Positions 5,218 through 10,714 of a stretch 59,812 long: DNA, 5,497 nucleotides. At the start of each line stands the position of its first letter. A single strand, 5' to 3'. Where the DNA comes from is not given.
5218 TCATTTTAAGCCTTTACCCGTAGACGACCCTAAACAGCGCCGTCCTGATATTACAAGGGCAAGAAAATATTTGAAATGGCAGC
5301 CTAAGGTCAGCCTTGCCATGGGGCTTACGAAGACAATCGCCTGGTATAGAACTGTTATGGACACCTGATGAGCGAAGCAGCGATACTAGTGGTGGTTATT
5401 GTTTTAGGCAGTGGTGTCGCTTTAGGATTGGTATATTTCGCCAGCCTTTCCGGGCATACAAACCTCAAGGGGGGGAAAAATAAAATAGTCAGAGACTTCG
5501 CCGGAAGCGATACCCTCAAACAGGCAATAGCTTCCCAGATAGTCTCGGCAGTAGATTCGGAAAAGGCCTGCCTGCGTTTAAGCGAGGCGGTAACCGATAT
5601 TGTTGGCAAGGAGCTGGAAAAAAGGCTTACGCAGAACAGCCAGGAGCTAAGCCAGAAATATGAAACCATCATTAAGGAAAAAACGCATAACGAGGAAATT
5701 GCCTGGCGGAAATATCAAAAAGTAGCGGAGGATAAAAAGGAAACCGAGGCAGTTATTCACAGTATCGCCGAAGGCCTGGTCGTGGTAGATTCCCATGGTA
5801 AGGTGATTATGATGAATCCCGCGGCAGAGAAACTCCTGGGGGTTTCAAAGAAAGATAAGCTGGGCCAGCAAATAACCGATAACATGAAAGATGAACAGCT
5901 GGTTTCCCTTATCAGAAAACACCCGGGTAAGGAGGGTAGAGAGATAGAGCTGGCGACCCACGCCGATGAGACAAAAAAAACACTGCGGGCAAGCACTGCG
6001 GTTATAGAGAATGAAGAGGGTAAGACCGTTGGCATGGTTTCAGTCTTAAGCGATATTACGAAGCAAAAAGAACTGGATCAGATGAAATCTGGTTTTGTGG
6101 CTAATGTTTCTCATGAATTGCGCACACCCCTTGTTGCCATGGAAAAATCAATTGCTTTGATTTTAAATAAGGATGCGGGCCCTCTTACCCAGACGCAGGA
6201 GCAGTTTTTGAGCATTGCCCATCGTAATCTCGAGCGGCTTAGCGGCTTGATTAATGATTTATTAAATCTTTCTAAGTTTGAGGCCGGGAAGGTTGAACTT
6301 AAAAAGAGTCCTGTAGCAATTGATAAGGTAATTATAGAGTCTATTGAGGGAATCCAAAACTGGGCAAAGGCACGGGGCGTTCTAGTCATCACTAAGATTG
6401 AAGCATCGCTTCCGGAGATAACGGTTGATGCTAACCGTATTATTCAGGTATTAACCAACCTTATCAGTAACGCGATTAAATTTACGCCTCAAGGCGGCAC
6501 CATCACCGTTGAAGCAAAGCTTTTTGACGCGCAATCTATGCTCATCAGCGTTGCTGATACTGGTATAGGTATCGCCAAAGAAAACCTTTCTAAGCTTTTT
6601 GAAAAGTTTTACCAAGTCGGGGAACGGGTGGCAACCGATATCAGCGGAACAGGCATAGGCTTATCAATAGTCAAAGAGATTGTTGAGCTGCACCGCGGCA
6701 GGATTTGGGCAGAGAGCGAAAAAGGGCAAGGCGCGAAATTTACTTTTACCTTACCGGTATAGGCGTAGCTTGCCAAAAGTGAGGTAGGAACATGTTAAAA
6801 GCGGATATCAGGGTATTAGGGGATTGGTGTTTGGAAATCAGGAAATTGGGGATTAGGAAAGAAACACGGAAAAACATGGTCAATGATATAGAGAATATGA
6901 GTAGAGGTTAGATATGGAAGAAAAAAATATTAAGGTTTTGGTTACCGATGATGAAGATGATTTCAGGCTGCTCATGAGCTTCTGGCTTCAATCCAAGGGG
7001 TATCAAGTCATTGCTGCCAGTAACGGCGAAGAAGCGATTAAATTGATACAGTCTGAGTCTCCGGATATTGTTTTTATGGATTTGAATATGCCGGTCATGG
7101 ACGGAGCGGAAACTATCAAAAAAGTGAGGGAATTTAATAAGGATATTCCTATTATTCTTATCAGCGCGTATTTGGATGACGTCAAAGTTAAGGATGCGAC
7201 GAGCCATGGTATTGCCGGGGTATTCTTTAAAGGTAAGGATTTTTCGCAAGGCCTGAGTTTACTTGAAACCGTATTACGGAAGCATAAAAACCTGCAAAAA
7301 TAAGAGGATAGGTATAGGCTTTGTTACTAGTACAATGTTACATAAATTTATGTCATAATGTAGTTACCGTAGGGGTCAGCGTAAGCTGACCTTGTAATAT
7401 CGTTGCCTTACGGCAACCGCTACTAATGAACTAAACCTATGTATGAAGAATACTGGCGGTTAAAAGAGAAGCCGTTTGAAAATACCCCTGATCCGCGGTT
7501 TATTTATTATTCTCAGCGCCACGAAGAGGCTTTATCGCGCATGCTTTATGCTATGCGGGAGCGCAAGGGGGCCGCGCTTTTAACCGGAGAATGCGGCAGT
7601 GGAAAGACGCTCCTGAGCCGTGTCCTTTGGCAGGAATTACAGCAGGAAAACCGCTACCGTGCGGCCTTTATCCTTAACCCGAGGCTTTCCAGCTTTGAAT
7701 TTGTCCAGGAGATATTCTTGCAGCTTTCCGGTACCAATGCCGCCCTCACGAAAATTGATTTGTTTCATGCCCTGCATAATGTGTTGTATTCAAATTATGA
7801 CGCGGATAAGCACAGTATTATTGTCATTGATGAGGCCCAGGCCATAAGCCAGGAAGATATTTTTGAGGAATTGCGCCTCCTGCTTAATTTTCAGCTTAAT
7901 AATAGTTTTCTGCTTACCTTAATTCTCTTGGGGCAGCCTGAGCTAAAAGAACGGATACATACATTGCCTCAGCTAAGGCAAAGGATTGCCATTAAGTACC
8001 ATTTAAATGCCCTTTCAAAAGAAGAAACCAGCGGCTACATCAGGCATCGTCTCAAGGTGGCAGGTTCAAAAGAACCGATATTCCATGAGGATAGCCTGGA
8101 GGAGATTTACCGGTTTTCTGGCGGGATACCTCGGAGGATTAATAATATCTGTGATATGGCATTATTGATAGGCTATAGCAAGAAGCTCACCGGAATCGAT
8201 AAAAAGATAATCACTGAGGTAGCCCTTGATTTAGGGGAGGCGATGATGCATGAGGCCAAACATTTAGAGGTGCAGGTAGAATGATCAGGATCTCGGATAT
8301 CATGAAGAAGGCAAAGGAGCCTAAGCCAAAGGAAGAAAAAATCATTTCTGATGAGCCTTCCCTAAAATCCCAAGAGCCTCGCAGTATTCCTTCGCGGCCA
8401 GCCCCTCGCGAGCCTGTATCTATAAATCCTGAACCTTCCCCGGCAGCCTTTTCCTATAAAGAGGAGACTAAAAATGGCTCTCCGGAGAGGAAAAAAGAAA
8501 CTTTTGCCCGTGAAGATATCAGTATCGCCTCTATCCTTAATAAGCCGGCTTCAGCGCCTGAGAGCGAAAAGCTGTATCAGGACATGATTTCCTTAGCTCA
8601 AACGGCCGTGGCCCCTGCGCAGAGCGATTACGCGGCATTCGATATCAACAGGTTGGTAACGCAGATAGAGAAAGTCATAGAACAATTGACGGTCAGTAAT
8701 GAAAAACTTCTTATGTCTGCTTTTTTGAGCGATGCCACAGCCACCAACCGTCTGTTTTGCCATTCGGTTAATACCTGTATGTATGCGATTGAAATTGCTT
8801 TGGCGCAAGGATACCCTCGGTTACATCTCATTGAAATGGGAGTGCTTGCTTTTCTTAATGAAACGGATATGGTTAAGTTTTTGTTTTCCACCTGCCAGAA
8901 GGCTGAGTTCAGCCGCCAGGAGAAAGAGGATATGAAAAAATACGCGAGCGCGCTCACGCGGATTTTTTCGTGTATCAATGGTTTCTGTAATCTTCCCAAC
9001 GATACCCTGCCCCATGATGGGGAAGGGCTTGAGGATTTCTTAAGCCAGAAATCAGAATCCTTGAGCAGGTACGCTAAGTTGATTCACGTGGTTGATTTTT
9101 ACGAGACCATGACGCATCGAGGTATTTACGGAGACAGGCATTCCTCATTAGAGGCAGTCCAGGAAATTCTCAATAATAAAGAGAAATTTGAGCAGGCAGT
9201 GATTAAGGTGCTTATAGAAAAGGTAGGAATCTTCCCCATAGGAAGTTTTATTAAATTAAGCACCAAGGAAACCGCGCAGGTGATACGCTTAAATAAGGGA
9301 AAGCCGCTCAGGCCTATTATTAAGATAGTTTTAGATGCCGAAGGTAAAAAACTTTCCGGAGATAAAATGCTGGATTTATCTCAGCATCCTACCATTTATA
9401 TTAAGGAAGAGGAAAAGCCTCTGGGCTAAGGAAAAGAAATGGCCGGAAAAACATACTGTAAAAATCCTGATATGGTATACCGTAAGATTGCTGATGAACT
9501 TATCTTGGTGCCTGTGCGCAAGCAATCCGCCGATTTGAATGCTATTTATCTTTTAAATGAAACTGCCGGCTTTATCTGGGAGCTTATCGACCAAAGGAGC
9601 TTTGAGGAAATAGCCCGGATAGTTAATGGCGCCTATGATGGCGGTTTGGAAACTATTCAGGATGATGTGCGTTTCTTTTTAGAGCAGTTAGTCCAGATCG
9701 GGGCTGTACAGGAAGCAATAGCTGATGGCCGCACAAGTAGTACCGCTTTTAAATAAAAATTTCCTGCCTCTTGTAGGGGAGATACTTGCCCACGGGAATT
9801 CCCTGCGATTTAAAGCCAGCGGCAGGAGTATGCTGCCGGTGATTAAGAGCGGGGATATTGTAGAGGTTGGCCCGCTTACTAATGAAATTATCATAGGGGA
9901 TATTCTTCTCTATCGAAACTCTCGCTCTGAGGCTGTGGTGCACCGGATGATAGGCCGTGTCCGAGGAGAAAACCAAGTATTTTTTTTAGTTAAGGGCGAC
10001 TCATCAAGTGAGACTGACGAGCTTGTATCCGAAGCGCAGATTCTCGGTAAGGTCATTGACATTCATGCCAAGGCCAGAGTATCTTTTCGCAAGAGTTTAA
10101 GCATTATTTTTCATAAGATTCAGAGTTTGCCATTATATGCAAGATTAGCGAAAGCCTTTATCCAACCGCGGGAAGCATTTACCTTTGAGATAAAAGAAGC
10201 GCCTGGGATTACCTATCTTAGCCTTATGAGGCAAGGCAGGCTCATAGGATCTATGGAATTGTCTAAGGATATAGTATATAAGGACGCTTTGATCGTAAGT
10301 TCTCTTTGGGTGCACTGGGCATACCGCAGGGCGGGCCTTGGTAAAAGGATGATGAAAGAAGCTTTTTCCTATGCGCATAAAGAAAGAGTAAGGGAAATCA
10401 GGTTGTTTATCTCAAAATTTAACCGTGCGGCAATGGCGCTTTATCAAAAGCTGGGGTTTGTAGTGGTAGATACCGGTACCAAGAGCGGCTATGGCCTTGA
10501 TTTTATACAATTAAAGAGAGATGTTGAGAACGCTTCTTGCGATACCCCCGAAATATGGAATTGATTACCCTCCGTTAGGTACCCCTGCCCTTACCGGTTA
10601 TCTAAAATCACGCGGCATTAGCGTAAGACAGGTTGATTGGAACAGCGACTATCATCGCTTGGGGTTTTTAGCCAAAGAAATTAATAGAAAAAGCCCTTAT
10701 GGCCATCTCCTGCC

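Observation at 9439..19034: Unclassified RiPP-like cassette: 2x PqqD, 2x radical SAM, S26-GNAT fusion, HPrK-like kinase, nucleotidyltransferase, ABC-2 exporter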

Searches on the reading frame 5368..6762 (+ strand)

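Call 7: search_protein_families(library=ncbifam, proteins=[window:5368-6762:+], max_evalue=0.00001)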
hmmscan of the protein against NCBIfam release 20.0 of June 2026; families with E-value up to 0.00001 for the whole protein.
window:5368-6762:+ (464 aa): 79 families (the best 25 are shown)
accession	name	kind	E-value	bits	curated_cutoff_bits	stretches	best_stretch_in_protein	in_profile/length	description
NF046044.1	PnpS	equivalog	1.2e-87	294.5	400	1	73-463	7-390/390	two-component system histidine kinase PnpS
NF033092.0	HK_WalK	equivalog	2.9e-85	287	725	1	119-464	253-594/594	cell wall metabolism sensor histidine kinase WalK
TIGR02966.1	phoR_proteo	equivalog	1e-73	248.3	334.2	1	123-462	5-333/333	phosphate regulon sensor histidine kinase PhoR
NF008468.0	PRK11360.1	equivalog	9.4e-67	225.7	646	1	117-464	261-608/616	two-component system sensor histidine kinase AtoS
NF045911.1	TCSHisKinNblS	equivalog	2.1e-63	214.6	1000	1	58-463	199-619/621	two-component system sensor histidine kinase NblS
NF033093.1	HK_VicK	exception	7.8e-60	202.8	680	1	64-463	37-434/448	cell wall metabolism sensor histidine kinase VicK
NF047874.1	MASE3_PAS_HK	subfamily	7.1e-59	200.2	560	1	78-464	223-625/655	MASE3 domain-containing sensor histidine kinase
TIGR02956.1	TMAO_torS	equivalog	2e-52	178.5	676.5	1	235-464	459-682/967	TMAO reductase system sensor histidine kinase/response regulator TorS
NF006800.0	PRK09303.1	equivalog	8.2e-49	166.5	342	1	238-464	149-377/383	histidine kinase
NF041735.1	hist_kin_RppB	equivalog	1.8e-48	165.4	400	1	240-463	216-438/438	two-component system sensor histidine kinase RppB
NF008318.0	PRK11107.1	equivalog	7.9e-47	159.9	890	1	230-463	281-517/920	two-component sensor histidine kinase BarA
NF040691.1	MtrAB_MtrB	equivalog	1.7e-46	159.3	450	1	225-463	256-491/507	MtrAB system histidine kinase MtrB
NF047465.1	hybrid_HK_LvrA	exception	3.9e-46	157.5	1200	1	139-464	112-422/819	hybrid histidine kinase/response regulator LvrA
NF008302.0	PRK11091.1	equivalog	4.8e-46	157.3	838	1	85-463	106-504/779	aerobic respiration two-component sensor histidine kinase ArcB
NF041947.1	LuxQ_Vibrio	equivalog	1.8e-45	155.2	1200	1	94-464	319-696/843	quorum-sensing autoinducer 2 sensor kinase/phosphatase LuxQ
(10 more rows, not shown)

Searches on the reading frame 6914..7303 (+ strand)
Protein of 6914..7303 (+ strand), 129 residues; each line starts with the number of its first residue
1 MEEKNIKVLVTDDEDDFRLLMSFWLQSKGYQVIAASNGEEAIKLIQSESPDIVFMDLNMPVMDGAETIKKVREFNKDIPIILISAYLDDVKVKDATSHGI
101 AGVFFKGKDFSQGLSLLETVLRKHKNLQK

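Call 7: search_protein_families(library=ncbifam, proteins=[window:6914-7303:+], max_evalue=0.00001)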
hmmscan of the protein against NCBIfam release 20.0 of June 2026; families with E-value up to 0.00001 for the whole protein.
window:6914-7303:+ (129 aa): 91 families (the best 25 are shown)
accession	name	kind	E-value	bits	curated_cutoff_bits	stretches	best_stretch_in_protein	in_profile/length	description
NF007969.0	PRK10693.1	equivalog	1.8e-20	73.2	329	1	7-107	9-109/337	two-component system response regulator RssB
NF008469.0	PRK11361.1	equivalog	5.1e-20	71.6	714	1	7-106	6-105/461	acetoacetate metabolism transcriptional regulator AtoC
NF033120.0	vanR_FM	exception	6.4e-20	71.8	460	1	4-90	2-87/231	vancomycin resistance response regulator transcription factor, VanR-F/VanR-M family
NF045505.1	RR_RssB_Pseudo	equivalog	4.1e-18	65.6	700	1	1-106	1-106/394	two-component system response regulator RssB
NF045944.1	ResRegRpaBCyano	equivalog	4.7e-18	65.4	330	1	9-91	1-81/229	response regulator transcription factor RpaB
NF052313.1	T9SS_RR_PorX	equivalog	5.1e-18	65.1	300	1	7-121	2-116/513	T9SS response regulator signal transducer PorX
NF040534.1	resp_reg_YycF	equivalog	1.4e-17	63.8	340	1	7-90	2-84/231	response regulator YycF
NF001965.0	PRK00742.1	subfamily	2.3e-17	63.3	293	1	4-87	2-86/357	chemotaxis-specific protein-glutamate methyltransferase CheB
NF051850.1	RespRegRprY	equivalog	6.2e-17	61.8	370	1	3-125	2-124/234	response regulator transcription factor RprY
NF008099.0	PRK10841.1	equivalog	1.3e-16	59.6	920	1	3-85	822-904/949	two-component system sensor histidine kinase RcsC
NF007005.1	PRK09468.1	equivalog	1.6e-16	60.5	331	1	4-123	2-121/237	osmolarity response regulator transcription factor OmpR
NF007135.0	PRK09581.1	equivalog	4.7e-16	58.6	474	1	7-90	4-88/457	PleD family two-component system response regulator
NF041945.1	LuxN_Vibrio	equivalog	6.7e-16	57.6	1550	1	4-85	719-800/839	quorum-sensing autoinducer 1 sensor kinase/phosphatase LuxN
NF041733.1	resp_reg_CseB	equivalog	9.6e-16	57.8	350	1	7-125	2-119/228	two-component system response regulator CseB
NF046026.1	HisKinCckACaul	equivalog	1e-15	56.9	1000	1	7-87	560-642/678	cell cycle histidine kinase CckA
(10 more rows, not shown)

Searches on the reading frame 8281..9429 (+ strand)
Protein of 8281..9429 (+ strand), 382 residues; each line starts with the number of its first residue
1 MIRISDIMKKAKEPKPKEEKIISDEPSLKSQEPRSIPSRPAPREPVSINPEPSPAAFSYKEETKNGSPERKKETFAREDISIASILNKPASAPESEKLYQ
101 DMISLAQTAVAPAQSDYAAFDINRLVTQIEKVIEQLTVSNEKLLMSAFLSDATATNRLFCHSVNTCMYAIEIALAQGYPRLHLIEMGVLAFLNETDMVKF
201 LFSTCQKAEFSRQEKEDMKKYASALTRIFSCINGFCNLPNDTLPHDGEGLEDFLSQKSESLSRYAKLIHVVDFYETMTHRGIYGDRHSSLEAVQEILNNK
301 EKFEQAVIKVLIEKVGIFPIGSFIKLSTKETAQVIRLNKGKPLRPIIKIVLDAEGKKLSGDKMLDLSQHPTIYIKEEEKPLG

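Call 7: search_protein_families(library=ncbifam, proteins=[window:8281-9429:+], max_evalue=0.00001)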
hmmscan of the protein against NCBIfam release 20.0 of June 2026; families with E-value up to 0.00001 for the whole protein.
window:8281-9429:+ (382 aa): 0 families

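Call 64: search_protein_families(library=pfam, proteins=[window:8281-9429:+], max_evalue=0.00001)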
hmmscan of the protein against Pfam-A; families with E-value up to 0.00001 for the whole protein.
window:8281-9429:+ (382 aa): 0 families

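Call 74: search_protein_families(library=pfam, proteins=[window:8281-9429:+], max_evalue=0.01)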
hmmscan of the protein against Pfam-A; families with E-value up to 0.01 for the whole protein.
window:8281-9429:+ (382 aa): 0 families

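Call 85: search_protein_families(library=padloc, proteins=[window:8281-9429:+], max_evalue=0.001)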
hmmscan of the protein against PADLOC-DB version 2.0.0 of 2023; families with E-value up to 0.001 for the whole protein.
window:8281-9429:+ (382 aa): 0 families

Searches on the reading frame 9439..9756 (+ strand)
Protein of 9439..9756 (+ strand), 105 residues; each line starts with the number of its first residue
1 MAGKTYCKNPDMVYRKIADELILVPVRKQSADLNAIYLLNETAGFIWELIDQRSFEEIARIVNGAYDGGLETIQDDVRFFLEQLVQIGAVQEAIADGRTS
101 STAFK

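Call 3: search_protein_families(library=ncbifam, proteins=[window:9439-9756:+], max_evalue=0.01)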
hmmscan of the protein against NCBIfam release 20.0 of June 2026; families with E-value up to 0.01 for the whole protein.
window:9439-9756:+ (105 aa): 4 families
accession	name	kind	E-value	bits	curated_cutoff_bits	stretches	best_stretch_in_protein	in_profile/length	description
TIGR03859.1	PQQ_PqqD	equivalog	4.4e-05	23.3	46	1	36-86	26-76/81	pyrroloquinoline quinone biosynthesis peptide chaperone PqqD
TIGR04302.1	geo_PqqD_fam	equivalog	0.0001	22.7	100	1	39-90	49-100/102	GeoRSP system PqqD family peptide chaperone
TIGR04248.1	SCM_PqqD_rel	equivalog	0.001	19.2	100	1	32-89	22-80/84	SynChlorMet cassette protein ScmD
NF033536.1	lasso_PqqD_Bac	exception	0.0013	18.8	80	1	36-88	31-84/88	lasso peptide biosynthesis PqqD family chaperone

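Call 4: search_protein_families(library=pfam, proteins=[window:9439-9756:+], max_evalue=0.01)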
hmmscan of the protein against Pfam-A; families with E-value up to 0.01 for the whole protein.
window:9439-9756:+ (105 aa): 1 family
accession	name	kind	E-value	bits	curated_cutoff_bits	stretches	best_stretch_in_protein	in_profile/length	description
PF05402.18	PqqD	-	1e-14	55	23.4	1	20-89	1-66/67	Coenzyme PQQ synthesis protein D (PqqD)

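Call 85: search_protein_families(library=padloc, proteins=[window:9439-9756:+], max_evalue=0.001)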
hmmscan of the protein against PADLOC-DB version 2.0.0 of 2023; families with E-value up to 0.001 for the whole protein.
window:9439-9756:+ (105 aa): 0 families

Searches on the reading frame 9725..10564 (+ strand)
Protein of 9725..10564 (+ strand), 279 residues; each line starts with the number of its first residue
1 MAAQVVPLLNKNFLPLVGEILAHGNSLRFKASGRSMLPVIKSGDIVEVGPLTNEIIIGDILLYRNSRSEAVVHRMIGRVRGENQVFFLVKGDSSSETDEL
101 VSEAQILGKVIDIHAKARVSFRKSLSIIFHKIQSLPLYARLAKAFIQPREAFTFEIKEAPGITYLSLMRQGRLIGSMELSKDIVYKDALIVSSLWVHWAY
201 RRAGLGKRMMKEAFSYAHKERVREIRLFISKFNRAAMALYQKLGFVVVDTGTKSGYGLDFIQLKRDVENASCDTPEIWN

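Call 3: search_protein_families(library=ncbifam, proteins=[window:9725-10564:+], max_evalue=0.01)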
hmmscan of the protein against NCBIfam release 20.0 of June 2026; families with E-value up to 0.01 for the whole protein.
window:9725-10564:+ (279 aa): 20 families
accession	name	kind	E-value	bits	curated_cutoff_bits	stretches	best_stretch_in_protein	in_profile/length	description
TIGR02228.1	sigpep_I_arch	equivalog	5e-12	46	51.85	1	33-115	38-123/158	signal peptidase I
TIGR01575.1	rimI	equivalog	1.3e-09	38.3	86.4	1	145-249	13-116/132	ribosomal protein S18-alanine N-acetyltransferase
NF053587.1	SpmdActasePaiA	equivalog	2.3e-08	34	250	1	183-256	85-156/172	spermidine/spermine N(1)-acetyltransferase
NF046067.1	SigPepSipWBacil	equivalog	3e-08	33.5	190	1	19-109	32-124/189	signal peptidase I SipW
TIGR03103.1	trio_acet_GNAT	equivalog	6.5e-06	25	569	1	144-249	105-216/547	N-acetylglutaminylglutamine synthetase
TIGR03448.1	mycothiol_MshD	equivalog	8.7e-06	25.2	163.1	1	196-250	236-290/294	mycothiol synthase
TIGR03585.1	PseH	equivalog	1.2e-05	25.4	93.1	1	155-250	44-138/156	UDP-4-amino-4,6-dideoxy-N-acetyl-beta-L-altrosamine N-acetyltransferase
NF040503.1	resist_ArsN1a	equivalog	1.2e-05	25.2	170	1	192-254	80-142/159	arsinothricin resistance N-acetyltransferase ArsN1 family A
NF049894.1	CG3035_N_ac_Glu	equivalog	1.8e-05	24.1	280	1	191-246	235-290/300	N-acetylglutamate synthase, CG3035 family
NF002959.0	PRK03624.1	equivalog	2.7e-05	23.9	124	1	192-249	76-133/147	GNAT family acetyltransferase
NF007025.1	PRK09491.1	equivalog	4.5e-05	23.4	173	1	184-249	59-123/145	ribosomal protein S18-alanine N-acetyltransferase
NF008212.0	PRK10975.1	equivalog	0.00078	19.3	219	1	194-250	169-225/232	dTDP-4-amino-4,6-dideoxy-D-galactose acyltransferase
NF041716.1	HxA_phane_GNAT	equivalog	0.0009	19.2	250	1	188-249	82-144/152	cyclophane-containing RiPP N-acetyltransferase HaaN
TIGR02754.1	sod_Ni_protease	equivalog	0.001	19.5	63.25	1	30-110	2-88/90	nickel-type superoxide dismutase maturation protease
NF040501.1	resist_ArsN2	equivalog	0.0011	18.6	125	1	170-249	33-105/133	arsenic resistance N-acetyltransferase ArsN2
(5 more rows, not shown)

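Call 4: search_protein_families(library=pfam, proteins=[window:9725-10564:+], max_evalue=0.01)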
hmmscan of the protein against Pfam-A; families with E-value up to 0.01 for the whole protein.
window:9725-10564:+ (279 aa): 9 families
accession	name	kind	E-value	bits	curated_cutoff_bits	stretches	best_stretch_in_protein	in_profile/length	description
PF00583.31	Acetyltransf_1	-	7.2e-14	52.5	20.7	1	156-245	28-116/116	Acetyltransferase (GNAT) family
PF13673.13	Acetyltransf_10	-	6.3e-12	46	23.6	1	143-264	14-125/128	Acetyltransferase (GNAT) domain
PF13508.13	Acetyltransf_7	-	2.8e-11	44.1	27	1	168-246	9-83/84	Acetyltransferase (GNAT) domain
PF00717.28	Peptidase_S24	-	6.2e-06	26.4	23.3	1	22-111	31-116/116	Peptidase S24-like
PF13302.13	Acetyltransf_3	-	1.1e-05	26.5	25.4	1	156-246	48-138/138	Acetyltransferase (GNAT) domain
PF08445.16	FR47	-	5.3e-05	23.6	22.1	1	178-248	11-80/86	FR47-like protein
PF13420.13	Acetyltransf_4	-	0.00012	22.6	24.3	1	164-249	51-138/155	Acetyltransferase (GNAT) domain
PF17013.11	Acetyltransf_15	-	0.0048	16.8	35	1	157-246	32-137/210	Putative acetyl-transferase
PF14542.12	Acetyltransf_CG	-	0.0075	16.8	30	0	186-222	22-58/80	GCN5-related N-acetyl-transferase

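Call 85: search_protein_families(library=padloc, proteins=[window:9725-10564:+], max_evalue=0.001)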
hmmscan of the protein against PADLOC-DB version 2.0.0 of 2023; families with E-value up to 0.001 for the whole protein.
window:9725-10564:+ (279 aa): 0 families
